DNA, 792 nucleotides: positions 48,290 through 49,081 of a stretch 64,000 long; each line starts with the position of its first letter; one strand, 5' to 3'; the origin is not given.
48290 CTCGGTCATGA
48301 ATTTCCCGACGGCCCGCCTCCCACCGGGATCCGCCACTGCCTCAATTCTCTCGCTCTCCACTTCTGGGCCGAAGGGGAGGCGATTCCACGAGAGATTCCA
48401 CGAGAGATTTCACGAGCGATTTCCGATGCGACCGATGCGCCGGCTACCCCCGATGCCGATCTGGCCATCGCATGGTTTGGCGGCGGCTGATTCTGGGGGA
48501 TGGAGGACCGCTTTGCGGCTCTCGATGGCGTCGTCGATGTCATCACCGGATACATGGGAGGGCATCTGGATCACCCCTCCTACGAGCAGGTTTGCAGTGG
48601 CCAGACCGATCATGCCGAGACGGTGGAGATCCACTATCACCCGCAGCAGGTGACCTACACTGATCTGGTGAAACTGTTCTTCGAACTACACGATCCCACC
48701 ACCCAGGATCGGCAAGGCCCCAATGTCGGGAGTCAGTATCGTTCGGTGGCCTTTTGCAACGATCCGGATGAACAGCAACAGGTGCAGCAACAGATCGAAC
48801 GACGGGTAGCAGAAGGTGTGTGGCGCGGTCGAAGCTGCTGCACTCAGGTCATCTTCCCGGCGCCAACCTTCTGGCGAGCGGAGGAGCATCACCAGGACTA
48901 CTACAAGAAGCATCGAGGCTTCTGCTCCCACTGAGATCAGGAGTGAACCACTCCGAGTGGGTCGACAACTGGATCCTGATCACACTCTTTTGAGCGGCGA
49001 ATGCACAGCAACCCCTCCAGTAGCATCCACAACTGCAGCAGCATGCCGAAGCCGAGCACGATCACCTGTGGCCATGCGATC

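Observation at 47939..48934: In-frame TGA exactly at the catalytic Cys of MsrA in an MsrB-MsrA fusion: candidate selenocysteine-containing fused methionine sulfoxide reductase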

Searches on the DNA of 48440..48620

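Call 58: search_rna_families(source=window, start=48440, end=48620, threshold=evalue, max_evalue=10)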
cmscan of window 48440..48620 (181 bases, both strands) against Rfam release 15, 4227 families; matches with E-value up to 10: 1.
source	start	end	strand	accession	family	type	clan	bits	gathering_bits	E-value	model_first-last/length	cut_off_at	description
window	48516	48552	-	RF00189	SNORD95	Gene; snRNA; snoRNA; CD-box;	-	12.3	55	4.2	1-68/68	no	Small nucleolar RNA SNORD95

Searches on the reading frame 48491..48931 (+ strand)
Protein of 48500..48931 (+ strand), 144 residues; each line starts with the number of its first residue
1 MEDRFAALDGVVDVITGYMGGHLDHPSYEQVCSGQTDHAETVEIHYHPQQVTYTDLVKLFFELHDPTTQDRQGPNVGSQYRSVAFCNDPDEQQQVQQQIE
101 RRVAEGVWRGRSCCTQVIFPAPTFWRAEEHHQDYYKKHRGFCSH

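Call 15: find_encoding_contigs(protein=window:48500-48931:+, flank=10000, max_places=10)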
Protein window:48500-48931:+ (144 aa): 20 contigs read that carry it; 10 places shown.
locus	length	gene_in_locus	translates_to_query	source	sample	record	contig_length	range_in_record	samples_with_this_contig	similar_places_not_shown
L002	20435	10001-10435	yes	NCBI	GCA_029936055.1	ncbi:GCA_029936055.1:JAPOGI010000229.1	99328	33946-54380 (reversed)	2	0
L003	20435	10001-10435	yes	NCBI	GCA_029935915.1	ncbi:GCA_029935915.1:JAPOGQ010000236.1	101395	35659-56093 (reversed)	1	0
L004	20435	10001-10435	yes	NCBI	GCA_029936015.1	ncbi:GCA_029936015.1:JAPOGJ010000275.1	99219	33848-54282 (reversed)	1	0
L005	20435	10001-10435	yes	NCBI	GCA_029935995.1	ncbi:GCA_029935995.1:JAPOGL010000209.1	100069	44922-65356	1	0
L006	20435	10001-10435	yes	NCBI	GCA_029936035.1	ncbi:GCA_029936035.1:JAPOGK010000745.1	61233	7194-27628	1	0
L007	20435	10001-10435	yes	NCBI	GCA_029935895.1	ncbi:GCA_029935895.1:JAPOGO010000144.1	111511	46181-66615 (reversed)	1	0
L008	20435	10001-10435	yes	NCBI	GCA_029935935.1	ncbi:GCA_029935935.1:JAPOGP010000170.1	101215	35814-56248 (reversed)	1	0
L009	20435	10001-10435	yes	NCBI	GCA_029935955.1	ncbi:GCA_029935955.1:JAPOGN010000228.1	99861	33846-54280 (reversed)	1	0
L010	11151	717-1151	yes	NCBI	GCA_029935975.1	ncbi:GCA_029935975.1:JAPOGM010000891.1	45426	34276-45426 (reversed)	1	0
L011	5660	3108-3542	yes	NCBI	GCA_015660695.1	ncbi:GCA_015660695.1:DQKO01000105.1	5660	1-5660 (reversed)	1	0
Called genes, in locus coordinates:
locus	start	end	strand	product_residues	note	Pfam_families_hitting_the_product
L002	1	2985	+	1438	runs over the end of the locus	PF07504:FTP, PF01447:Peptidase_M4, PF02868:Peptidase_M4_C, PF23759:GBD_T9SS_assoc (faint)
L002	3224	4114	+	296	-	PF02737:3HCDH_N, PF00725:3HCDH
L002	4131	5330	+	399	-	PF02771:Acyl-CoA_dh_N, PF02770:Acyl-CoA_dh_M, PF00441:Acyl-CoA_dh_1, PF08028:Acyl-CoA_dh_2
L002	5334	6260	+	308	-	PF03308:MeaB, PF02492:cobW (faint)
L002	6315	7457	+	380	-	PF02771:Acyl-CoA_dh_N, PF02770:Acyl-CoA_dh_M, PF00441:Acyl-CoA_dh_1, PF08028:Acyl-CoA_dh_2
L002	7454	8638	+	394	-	PF00108:Thiolase_N, PF00109:ketoacyl-synt (faint), PF02803:Thiolase_C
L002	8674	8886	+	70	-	-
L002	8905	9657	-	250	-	PF02527:GidB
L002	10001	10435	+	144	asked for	PF01625:PMSR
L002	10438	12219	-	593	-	PF02554:CstA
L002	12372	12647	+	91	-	PF13937:DUF4212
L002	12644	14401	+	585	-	PF00474:SSF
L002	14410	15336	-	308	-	PF00892:EamA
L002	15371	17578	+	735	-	PF13616:Rotamase_3, PF00639:Rotamase, PF00160:Pro_isomerase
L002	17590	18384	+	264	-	PF00378:ECH_1, PF16113:ECH_2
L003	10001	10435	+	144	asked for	PF01625:PMSR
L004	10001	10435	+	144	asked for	PF01625:PMSR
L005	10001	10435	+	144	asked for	PF01625:PMSR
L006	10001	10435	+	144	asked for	PF01625:PMSR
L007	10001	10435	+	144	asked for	PF01625:PMSR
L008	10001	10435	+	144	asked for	PF01625:PMSR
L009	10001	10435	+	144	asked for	PF01625:PMSR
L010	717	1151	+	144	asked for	PF01625:PMSR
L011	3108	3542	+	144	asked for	PF01625:PMSR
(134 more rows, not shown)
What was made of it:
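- Tried and rejected: The 144-aa MsrA ORF worked (call 15).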

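Call 17: list_cluster_members(proteins=[window:48500-48931:+, P0001, window:48937-50847:-])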
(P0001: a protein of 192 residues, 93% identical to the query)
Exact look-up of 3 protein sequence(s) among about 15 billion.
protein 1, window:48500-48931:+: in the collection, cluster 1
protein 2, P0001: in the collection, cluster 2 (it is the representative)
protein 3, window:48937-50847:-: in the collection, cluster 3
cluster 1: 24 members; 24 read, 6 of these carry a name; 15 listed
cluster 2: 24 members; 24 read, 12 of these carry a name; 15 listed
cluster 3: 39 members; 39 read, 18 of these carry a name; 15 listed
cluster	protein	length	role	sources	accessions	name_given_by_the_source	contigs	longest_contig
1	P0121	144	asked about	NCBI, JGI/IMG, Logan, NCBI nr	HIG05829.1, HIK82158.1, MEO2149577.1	MAG TPA: peptide-methionine (S)-S-oxide reductase MsrA [Planctomycetes bacterium] | peptide-methionine (S)-S-oxide reductase MsrA [Planctomycetota bacterium]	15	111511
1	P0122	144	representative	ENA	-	-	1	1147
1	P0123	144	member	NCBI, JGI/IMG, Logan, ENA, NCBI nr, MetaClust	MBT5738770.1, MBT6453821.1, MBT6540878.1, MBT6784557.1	MAG: peptide-methionine (S)-S-oxide reductase MsrA [Planctomycetes bacterium] | peptide-methionine (S)-S-oxide reductase | peptide-methionine (S)-S-oxide reductase MsrA [Planctomycetota bacterium]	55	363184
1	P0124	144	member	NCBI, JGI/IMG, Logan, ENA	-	peptide-methionine (S)-S-oxide reductase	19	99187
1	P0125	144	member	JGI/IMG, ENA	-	peptide-methionine (S)-S-oxide reductase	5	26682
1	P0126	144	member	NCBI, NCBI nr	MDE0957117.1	MAG: peptide-methionine (S)-S-oxide reductase MsrA [Planctomycetota bacterium] | peptide-methionine (S)-S-oxide reductase MsrA [Planctomycetota bacterium]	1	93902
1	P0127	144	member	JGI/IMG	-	peptide-methionine (S)-S-oxide reductase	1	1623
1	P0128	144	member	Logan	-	-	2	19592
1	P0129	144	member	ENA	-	-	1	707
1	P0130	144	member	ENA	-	-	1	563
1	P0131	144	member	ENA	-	-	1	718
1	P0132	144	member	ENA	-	-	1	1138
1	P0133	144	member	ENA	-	-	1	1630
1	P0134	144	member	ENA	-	-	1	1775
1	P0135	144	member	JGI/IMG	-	-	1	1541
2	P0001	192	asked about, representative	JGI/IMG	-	methionine-R-sulfoxide reductase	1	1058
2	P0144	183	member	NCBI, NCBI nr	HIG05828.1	MAG TPA: peptide-methionine (R)-S-oxide reductase MsrB [Planctomycetes bacterium] | peptide-methionine (R)-S-oxide reductase MsrB [Planctomycetota bacterium]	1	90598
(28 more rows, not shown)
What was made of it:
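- Gene callers and NCBI annotate it this way (HIG05828.1 MsrB and HIG05829.1 MsrA; calls 15, 17).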

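Call 19: find_homologous_proteins(query=window:48500-48931:+)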
Query window:48500-48931:+ (144 aa): 345 proteins with E <= 0.001 among 357 candidates; the best 120 are listed.
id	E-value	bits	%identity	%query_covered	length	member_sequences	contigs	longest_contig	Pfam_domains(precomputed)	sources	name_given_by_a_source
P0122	2.2e-93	328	96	100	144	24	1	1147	PF01625.29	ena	-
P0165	1.4e-89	316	92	100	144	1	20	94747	PF01625.29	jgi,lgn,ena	jgi:peptide-methionine (S)-S-oxide reductase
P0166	6.5e-89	314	92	100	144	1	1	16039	PF01625.29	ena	-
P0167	1.2e-72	261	78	99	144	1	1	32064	PF01625.29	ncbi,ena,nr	ncbi:MAG: peptide-methionine (S)-S-oxide reductase MsrA [Planctomycetota bacterium]|nr:peptide-methi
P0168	5.8e-67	242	70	99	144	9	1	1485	PF01625.29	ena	-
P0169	3.5e-66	240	71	99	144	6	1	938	PF01625.29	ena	-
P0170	6.7e-66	239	71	99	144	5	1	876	PF01625.29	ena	-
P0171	6.9e-65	236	71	99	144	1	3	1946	PF01625.29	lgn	-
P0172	1.6e-64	234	71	99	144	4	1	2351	PF01625.29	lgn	-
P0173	2.3e-64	234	69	99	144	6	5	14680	PF01625.29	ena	-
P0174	3.6e-64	233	67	100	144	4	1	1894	PF01625.29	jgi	-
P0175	6.2e-64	233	69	100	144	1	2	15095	PF01625.29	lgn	-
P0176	2.0e-63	231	68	99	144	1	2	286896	PF01625.29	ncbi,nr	ncbi:MAG: peptide-methionine (S)-S-oxide reductase MsrA [Planctomycetota bacterium]|nr:peptide-methi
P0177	2.7e-59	217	65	99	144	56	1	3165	PF01625.29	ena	-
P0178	3.4e-58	214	64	99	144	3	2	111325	PF01625.29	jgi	-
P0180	1.3e-55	205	64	99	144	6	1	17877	PF01625.29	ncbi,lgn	-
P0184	1.5e-50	189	56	99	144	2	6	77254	PF01625.29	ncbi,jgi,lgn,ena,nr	ncbi:MAG TPA: peptide-methionine (S)-S-oxide reductase MsrA [Planctomycetes bacterium]|nr:peptide-me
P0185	1.7e-49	186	56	99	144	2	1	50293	PF01625.29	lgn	-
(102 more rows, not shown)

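Call 20: find_encoding_contigs(protein=P0167, flank=3000, max_places=1)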
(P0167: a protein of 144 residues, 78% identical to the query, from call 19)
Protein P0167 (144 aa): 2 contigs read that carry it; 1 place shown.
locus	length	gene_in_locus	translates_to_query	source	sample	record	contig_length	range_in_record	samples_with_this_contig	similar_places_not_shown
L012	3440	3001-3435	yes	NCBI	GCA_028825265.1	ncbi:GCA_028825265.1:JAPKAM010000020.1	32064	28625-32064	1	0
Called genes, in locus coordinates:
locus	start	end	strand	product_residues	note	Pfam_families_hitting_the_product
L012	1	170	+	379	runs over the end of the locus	PF02771:Acyl-CoA_dh_N, PF02770:Acyl-CoA_dh_M, PF00441:Acyl-CoA_dh_1, PF08028:Acyl-CoA_dh_2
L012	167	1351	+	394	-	PF00108:Thiolase_N, PF00109:ketoacyl-synt (weak), PF02803:Thiolase_C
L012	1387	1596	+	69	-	-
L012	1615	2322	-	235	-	PF02527:GidB, PF05175:MTS (faint)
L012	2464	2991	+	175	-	PF01641:SelR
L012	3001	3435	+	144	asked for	PF01625:PMSR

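Call 21: find_encoding_contigs(protein=P0176, flank=3000, max_places=1)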
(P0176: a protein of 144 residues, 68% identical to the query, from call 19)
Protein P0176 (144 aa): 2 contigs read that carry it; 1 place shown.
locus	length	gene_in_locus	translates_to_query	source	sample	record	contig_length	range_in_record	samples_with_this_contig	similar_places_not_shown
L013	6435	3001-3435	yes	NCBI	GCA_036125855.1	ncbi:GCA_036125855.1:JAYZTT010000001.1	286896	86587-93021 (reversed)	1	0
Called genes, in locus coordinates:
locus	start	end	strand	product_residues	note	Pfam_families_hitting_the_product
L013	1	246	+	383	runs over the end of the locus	PF02771:Acyl-CoA_dh_N, PF02770:Acyl-CoA_dh_M, PF00441:Acyl-CoA_dh_1, PF08028:Acyl-CoA_dh_2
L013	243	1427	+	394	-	PF00108:Thiolase_N, PF00109:ketoacyl-synt (weak), PF02803:Thiolase_C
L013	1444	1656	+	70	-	-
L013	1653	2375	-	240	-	PF02527:GidB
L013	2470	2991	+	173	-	PF01641:SelR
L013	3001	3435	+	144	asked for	PF01625:PMSR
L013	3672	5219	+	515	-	PF14312:FG-GAP_2 (weak), PF01839:FG-GAP (weak), PF13517:FG-GAP_3 (weak), PF01839:FG-GAP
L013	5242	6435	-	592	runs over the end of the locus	PF02554:CstA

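Call 22: find_encoding_contigs(protein=P0178, flank=3000, max_places=1)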
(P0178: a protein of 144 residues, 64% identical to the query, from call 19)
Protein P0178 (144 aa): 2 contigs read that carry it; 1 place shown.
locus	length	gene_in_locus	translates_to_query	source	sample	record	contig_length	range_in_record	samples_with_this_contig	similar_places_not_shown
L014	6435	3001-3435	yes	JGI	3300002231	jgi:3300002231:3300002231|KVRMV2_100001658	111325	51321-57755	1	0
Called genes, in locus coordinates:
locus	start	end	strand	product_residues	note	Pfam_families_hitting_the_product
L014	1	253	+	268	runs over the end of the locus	PF02770:Acyl-CoA_dh_M, PF00441:Acyl-CoA_dh_1, PF08028:Acyl-CoA_dh_2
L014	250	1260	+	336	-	PF00108:Thiolase_N, PF00109:ketoacyl-synt (weak)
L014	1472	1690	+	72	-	-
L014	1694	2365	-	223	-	PF02527:GidB, PF05175:MTS (weak), PF10294:Methyltransf_16 (faint), PF13847:Methyltransf_31 (weak), PF13649:Methyltransf_25 (weak)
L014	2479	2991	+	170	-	PF01641:SelR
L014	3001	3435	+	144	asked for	PF01625:PMSR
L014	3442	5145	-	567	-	PF02554:CstA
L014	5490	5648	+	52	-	-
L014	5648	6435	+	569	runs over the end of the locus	PF00474:SSF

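Call 23: find_encoding_contigs(protein=P0184, flank=3000, max_places=2)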
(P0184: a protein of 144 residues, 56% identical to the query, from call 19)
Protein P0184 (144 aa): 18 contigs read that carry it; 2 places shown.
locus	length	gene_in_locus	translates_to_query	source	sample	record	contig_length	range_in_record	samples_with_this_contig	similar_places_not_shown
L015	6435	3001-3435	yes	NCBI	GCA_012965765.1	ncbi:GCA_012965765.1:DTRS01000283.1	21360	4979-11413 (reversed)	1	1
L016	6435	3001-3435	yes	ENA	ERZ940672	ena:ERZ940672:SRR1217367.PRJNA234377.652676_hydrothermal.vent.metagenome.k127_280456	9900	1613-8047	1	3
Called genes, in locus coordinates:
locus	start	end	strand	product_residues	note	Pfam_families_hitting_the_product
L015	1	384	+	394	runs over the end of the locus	PF00108:Thiolase_N, PF02803:Thiolase_C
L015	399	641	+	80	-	-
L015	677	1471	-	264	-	-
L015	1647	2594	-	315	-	PF02527:GidB, PF05175:MTS (weak)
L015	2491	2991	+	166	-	PF01641:SelR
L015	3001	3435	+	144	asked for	PF01625:PMSR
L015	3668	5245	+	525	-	PF01839:FG-GAP (weak), PF14312:FG-GAP_2 (faint), PF21955:CarG-like (faint), PF01839:FG-GAP (weak), PF13517:FG-GAP_3 (weak), PF01839:FG-GAP (weak)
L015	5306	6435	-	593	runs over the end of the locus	PF02554:CstA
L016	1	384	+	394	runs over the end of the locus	PF00108:Thiolase_N, PF02803:Thiolase_C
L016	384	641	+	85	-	-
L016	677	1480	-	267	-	-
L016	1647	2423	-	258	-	PF02527:GidB, PF05175:MTS (weak)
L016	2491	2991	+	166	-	PF01641:SelR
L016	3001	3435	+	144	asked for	PF01625:PMSR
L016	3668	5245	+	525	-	PF01839:FG-GAP (weak), PF14312:FG-GAP_2 (faint), PF21955:CarG-like (faint), PF01839:FG-GAP (weak), PF13517:FG-GAP_3 (weak), PF01839:FG-GAP (weak)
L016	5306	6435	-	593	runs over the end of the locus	PF02554:CstA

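Call 24: find_encoding_contigs(protein=P0180, flank=3000, max_places=1)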
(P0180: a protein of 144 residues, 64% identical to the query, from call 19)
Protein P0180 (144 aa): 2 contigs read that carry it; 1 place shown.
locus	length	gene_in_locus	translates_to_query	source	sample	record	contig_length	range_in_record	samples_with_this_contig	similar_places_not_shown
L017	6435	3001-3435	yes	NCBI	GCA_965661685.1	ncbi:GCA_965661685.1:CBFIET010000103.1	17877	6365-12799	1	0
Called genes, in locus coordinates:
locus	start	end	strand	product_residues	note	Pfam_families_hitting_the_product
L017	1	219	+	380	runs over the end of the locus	PF02771:Acyl-CoA_dh_N, PF02770:Acyl-CoA_dh_M, PF00441:Acyl-CoA_dh_1, PF08028:Acyl-CoA_dh_2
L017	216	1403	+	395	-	PF00108:Thiolase_N, PF00109:ketoacyl-synt (weak), PF02803:Thiolase_C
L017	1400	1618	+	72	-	-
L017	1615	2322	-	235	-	PF02527:GidB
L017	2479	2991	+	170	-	PF01641:SelR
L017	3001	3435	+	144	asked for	PF01625:PMSR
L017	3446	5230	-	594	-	PF02554:CstA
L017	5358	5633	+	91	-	PF13937:DUF4212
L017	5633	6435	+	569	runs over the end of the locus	PF00474:SSF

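Call 25: find_encoding_contigs(protein=P0185, flank=3000, max_places=1)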
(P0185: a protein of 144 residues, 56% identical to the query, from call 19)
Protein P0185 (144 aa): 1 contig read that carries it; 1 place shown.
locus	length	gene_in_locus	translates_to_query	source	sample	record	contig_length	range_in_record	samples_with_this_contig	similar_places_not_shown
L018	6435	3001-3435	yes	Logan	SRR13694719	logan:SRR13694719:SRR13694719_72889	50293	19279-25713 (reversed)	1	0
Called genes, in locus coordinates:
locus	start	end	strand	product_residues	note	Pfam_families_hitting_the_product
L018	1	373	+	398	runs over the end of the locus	PF00108:Thiolase_N, PF02803:Thiolase_C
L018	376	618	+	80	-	-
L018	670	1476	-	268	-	-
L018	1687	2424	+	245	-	-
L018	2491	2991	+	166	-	PF01641:SelR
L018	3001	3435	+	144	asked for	PF01625:PMSR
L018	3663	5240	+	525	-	PF01839:FG-GAP, PF14312:FG-GAP_2 (faint), PF21955:CarG-like (faint), PF13517:FG-GAP_3 (weak), PF01839:FG-GAP (weak)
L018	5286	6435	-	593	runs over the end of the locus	PF02554:CstA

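Call 26: find_encoding_contigs(protein=P0173, flank=3000, max_places=1)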
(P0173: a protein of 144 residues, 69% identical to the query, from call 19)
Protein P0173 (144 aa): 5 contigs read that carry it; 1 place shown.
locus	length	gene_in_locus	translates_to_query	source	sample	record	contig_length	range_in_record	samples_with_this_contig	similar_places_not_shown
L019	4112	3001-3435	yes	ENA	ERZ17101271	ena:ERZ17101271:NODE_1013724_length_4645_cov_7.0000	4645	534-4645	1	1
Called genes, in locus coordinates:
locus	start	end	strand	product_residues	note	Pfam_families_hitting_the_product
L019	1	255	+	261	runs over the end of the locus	?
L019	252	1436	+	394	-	PF00108:Thiolase_N, PF00109:ketoacyl-synt (weak), PF02803:Thiolase_C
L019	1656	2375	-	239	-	PF02527:GidB, PF05175:MTS (faint), PF13847:Methyltransf_31 (faint)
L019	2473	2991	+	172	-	PF01641:SelR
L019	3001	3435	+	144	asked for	PF01625:PMSR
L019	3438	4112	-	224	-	?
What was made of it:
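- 47939..48934 (+): Whole msrB-(UGA)-msrA gene: 331 codons plus the terminal TGA. Predicted products are about 37 kDa if read through and about 20 kDa (183 aa) if terminated at the internal UGA. The same architecture and synteny (thiolase, small ORF, rsmG on the minus strand, msrBA, and in most relatives cstA on the minus strand; an FG-GAP gene is inserted before cstA in L013, L015/L016 and L018) is seen in all relatives (calls 15, 20-26).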

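Call 45: find_related_loci(query=A2, collection=genome_contigs, flank=3000)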
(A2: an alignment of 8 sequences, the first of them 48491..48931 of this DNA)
Query A2 (147 aa) in genome_contigs; peptide patterns used: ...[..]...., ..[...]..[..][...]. (x = any residue, [..] = any of these).
600 stretches matched a pattern (row limit reached: there are more); 575 encode a relative of the query (tblastn E <= 1e-3); the best 80 are kept; 80 distinct loci.
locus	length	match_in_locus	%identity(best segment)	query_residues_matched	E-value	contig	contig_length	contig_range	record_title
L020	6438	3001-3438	71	1-146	1e-70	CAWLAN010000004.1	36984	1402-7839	MAG: Planctomycetes bacterium UBA1146 isolate CB6_Bottom.63 genome assembly, contig: Ga0310122_10000216, whole genome sh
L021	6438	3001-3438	64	1-146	2e-61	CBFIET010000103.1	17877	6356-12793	MAG: Planctomycetota bacterium isolate Co_bin_687_orig genome assembly, contig: Co_bin_687_orig_Co_c_000002419965, whole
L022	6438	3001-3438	64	1-146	3e-60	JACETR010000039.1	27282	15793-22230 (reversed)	MAG: Planctomycetota bacterium isolate MCMED-G47 Planctomycetes-MCMED-G47-C39, whole genome shotgun sequence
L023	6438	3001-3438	63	1-146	2e-59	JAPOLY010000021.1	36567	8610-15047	MAG: bacterium isolate bin129 k141_2941297_length_36567_cov_24.3468, whole genome shotgun sequence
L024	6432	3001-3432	53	1-146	2e-48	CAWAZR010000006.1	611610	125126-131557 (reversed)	MAG: uncultured Acidobacteriota bacterium isolate MFD05512.bin.1.216 genome assembly, contig: contig_25573, whole genome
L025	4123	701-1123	52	1-143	4e-48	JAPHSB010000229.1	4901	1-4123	MAG: Lysobacterales bacterium isolate N3D-Bin_16_1 c_000001003497, whole genome shotgun sequence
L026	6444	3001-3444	48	1-146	2e-47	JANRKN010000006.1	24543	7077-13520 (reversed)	MAG: Planctomycetota bacterium isolate bins.49 k141_3274491, whole genome shotgun sequence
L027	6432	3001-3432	50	1-145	4e-47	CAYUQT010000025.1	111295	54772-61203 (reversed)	MAG TPA_asm: uncultured Planctomycetales bacterium isolate binchicken_co66_175 genome assembly, contig: NODE_311_length_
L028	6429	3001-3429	51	1-147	6e-47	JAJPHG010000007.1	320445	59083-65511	MAG: Alphaproteobacteria bacterium isolate Centralia_MAG_140 k107_3813085, whole genome shotgun sequence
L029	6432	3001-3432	50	1-145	4e-47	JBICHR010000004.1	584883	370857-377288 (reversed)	MAG: Phycisphaerales bacterium JB052 k141_172489, whole genome shotgun sequence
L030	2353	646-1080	50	1-147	6e-47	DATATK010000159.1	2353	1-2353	MAG TPA_asm: Rhizomicrobium sp. isolate SMAG_U5544 k141_1727685, whole genome shotgun sequence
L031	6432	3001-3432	51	1-146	2e-46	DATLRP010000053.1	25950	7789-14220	MAG TPA_asm: Terracidiphilus sp. isolate SMAG_U13907 k141_90749, whole genome shotgun sequence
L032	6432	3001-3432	51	1-146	2e-46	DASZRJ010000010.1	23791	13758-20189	MAG TPA_asm: Terracidiphilus sp. isolate SMAG_U6021 k141_59492, whole genome shotgun sequence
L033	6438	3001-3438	46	1-146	2e-46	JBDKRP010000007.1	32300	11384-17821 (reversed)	MAG: Methanoregulaceae archaeon isolate 5_bin.90 c_000000033082, whole genome shotgun sequence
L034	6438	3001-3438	46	1-146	4e-46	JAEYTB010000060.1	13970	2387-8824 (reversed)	MAG: Planctomycetota bacterium isolate OH_CBlB_117 k127_2714122, whole genome shotgun sequence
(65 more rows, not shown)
